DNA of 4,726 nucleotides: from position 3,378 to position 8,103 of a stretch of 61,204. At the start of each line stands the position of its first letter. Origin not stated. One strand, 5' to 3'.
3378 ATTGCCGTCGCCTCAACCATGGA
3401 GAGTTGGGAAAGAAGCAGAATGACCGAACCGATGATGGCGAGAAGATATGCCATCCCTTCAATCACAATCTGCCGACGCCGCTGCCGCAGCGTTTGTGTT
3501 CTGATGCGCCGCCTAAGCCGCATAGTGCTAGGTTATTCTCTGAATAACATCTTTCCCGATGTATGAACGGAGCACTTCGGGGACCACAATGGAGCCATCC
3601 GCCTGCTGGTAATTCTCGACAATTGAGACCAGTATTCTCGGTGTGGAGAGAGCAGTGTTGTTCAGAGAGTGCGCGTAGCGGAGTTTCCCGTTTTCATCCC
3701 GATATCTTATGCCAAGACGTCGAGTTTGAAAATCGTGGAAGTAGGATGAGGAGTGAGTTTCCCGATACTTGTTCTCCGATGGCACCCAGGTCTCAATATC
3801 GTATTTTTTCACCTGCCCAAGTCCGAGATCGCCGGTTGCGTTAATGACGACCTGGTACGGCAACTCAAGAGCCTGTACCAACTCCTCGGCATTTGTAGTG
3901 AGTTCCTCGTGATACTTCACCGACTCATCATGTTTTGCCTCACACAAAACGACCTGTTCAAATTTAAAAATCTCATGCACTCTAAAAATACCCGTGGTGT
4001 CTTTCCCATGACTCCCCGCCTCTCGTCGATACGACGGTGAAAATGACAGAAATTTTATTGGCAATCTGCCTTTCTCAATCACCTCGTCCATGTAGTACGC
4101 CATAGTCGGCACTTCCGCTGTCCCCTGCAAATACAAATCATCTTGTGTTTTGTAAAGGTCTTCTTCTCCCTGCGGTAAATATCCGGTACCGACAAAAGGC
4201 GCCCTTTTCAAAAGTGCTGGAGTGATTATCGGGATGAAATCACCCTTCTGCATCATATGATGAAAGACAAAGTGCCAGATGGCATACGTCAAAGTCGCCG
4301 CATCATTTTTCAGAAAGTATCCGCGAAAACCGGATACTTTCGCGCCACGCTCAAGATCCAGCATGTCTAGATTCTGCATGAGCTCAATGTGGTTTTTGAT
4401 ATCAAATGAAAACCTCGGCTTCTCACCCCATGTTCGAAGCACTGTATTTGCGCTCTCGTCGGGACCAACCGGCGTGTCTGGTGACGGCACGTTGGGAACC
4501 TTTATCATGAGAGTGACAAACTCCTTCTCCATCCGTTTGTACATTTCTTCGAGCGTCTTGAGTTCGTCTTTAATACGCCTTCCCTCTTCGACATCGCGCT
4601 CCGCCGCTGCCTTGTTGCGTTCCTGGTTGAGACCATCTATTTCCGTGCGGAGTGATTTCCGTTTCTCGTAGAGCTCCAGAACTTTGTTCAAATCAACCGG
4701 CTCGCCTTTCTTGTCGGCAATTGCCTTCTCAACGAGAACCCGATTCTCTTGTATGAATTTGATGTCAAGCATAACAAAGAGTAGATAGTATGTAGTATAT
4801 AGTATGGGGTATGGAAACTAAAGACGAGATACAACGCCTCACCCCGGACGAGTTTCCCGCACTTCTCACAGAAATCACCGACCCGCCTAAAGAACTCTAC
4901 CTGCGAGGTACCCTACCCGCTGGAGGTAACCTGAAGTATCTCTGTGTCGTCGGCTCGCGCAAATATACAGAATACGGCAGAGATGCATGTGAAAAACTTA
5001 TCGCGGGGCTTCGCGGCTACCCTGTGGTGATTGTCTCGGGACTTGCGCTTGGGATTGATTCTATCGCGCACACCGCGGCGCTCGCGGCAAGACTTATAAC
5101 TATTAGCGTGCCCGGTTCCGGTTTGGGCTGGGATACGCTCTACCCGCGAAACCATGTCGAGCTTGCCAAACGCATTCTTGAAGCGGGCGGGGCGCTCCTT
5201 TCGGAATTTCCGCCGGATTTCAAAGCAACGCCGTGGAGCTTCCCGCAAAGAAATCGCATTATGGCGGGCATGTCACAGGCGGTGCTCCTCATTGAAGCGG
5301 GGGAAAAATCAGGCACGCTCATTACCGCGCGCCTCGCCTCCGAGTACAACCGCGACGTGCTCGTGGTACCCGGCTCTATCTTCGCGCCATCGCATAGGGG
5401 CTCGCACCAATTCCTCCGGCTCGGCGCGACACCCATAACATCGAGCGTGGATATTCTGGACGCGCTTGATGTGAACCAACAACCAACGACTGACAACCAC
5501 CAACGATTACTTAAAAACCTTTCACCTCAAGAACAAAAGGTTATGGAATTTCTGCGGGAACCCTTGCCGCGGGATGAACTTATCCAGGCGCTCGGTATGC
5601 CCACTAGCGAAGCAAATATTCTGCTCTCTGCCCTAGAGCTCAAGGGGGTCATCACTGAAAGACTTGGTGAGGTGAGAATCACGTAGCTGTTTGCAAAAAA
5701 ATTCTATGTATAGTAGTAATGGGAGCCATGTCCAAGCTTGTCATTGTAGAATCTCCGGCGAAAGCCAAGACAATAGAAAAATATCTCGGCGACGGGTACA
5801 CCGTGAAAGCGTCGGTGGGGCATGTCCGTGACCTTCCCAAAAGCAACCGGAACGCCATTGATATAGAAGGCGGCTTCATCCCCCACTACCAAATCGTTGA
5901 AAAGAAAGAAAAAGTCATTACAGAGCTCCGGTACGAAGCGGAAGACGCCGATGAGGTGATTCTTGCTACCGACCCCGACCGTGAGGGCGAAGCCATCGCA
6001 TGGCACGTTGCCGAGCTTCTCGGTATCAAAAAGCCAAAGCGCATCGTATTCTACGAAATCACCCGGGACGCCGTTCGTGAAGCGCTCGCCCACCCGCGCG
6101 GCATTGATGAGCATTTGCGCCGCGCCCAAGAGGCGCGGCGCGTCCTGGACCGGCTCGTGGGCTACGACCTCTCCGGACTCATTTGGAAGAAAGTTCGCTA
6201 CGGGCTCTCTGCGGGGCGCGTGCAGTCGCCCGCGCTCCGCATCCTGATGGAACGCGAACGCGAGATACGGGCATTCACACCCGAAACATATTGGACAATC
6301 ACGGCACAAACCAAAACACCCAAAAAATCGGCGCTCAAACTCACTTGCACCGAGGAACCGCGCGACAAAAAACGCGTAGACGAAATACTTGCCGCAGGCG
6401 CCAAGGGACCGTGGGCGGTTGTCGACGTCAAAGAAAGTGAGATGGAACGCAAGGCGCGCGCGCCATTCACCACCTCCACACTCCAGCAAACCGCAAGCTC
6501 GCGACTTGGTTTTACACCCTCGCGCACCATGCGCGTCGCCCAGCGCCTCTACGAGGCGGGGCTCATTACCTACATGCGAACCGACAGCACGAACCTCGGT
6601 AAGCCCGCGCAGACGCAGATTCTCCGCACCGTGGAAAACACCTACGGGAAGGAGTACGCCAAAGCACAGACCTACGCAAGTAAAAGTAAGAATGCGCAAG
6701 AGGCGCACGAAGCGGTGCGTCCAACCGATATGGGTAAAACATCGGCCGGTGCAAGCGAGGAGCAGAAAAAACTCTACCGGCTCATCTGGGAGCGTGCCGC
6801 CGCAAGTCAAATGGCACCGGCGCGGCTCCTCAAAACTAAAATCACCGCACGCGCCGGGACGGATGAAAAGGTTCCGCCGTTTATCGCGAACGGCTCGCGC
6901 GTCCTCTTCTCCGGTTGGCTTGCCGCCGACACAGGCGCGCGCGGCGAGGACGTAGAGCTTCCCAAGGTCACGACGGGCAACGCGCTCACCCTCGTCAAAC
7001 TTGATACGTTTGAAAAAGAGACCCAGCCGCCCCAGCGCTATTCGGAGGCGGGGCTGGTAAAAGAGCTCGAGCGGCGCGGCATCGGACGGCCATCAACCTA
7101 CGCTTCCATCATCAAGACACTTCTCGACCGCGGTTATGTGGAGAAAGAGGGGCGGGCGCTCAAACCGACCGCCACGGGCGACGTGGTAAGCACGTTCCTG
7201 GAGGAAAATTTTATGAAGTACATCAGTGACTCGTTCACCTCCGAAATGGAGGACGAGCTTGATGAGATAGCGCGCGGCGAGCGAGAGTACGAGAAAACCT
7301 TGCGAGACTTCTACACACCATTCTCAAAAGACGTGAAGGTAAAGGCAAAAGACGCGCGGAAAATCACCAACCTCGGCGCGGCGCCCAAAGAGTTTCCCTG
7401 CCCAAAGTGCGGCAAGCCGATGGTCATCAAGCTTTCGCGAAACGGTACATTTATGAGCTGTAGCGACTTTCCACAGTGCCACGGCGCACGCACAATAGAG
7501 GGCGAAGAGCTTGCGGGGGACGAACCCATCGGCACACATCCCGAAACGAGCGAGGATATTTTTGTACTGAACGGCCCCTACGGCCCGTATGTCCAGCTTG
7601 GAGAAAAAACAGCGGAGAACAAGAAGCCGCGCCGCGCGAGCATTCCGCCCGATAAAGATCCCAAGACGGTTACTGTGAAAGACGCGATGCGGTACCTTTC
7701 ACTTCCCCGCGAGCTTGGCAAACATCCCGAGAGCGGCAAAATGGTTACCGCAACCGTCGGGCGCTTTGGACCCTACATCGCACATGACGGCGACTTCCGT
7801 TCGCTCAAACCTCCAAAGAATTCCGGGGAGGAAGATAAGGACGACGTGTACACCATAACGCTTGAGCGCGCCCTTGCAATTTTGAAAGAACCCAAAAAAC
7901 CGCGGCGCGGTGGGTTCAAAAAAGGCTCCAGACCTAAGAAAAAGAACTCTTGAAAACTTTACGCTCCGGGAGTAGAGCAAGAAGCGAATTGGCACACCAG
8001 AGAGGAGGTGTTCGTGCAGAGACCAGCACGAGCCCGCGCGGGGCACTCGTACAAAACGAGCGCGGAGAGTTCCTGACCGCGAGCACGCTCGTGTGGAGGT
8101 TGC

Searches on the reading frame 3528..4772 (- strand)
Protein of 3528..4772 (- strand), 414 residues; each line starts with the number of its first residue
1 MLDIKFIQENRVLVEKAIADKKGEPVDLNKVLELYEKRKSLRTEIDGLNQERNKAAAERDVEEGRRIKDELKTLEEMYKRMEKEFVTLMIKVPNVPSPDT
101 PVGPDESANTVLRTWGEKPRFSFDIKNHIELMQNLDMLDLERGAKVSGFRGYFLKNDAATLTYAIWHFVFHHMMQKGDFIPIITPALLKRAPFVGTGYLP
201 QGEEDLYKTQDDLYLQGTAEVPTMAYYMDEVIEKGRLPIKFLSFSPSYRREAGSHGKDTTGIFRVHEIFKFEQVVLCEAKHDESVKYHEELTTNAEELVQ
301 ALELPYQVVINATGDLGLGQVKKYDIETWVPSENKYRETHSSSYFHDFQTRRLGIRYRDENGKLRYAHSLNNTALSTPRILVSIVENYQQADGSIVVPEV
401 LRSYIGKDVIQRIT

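Call 71: search_protein_families(library=pfam, proteins=[window:3528-4772:-])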
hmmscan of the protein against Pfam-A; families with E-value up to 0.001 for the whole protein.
window:3528-4772:- (414 aa): 2 families
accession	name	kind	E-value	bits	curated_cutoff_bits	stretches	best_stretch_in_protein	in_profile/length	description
PF00587.30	tRNA-synt_2b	-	1.6e-30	107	29.3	1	210-388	8-179/179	tRNA synthetase class II core domain (G, H, P, S and T)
PF02403.27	Seryl_tRNA_N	-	5e-17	62.5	28.2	1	1-96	1-108/108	Seryl-tRNA synthetase N-terminal domain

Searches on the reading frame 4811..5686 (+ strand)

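Call 71: search_protein_families(library=pfam, proteins=[window:4811-5686:+])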
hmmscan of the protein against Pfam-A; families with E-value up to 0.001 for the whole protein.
window:4811-5686:+ (291 aa): 2 families
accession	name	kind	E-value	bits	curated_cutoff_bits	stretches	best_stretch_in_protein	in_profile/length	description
PF02481.21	DNA_processg_A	-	3.8e-65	219.5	29.6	1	11-210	13-211/212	DNA recombination-mediator protein A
PF17782.7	DprA_WH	-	3.6e-09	37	22.9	1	234-283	7-57/61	DprA winged helix domain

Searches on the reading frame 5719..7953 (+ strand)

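Call 71: search_protein_families(library=pfam, proteins=[window:5719-7953:+])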
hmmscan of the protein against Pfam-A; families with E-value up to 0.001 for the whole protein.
window:5719-7953:+ (744 aa): 6 families
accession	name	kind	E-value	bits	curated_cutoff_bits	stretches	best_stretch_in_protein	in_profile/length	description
PF01131.25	Topoisom_bac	-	4.3e-121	405.2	35.1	1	129-528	2-410/411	DNA topoisomerase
PF13368.11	Toprim_C_rpt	-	1.5e-31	108.5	22.3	2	669-730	1-54/57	Topoisomerase C-terminal repeat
PF01751.28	Toprim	-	8.4e-24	84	23.1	1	6-114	1-96/96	Toprim domain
PF01396.24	Zn_ribbon_Top1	-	1.2e-11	44.6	32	1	561-591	4-34/39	Topoisomerase DNA binding C4 zinc finger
PF13662.12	Toprim_4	-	8.7e-06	26.3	25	1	44-102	21-75/85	Toprim domain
PF12802.13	MarR_2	-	0.00081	20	27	0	256-284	23-51/61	MarR family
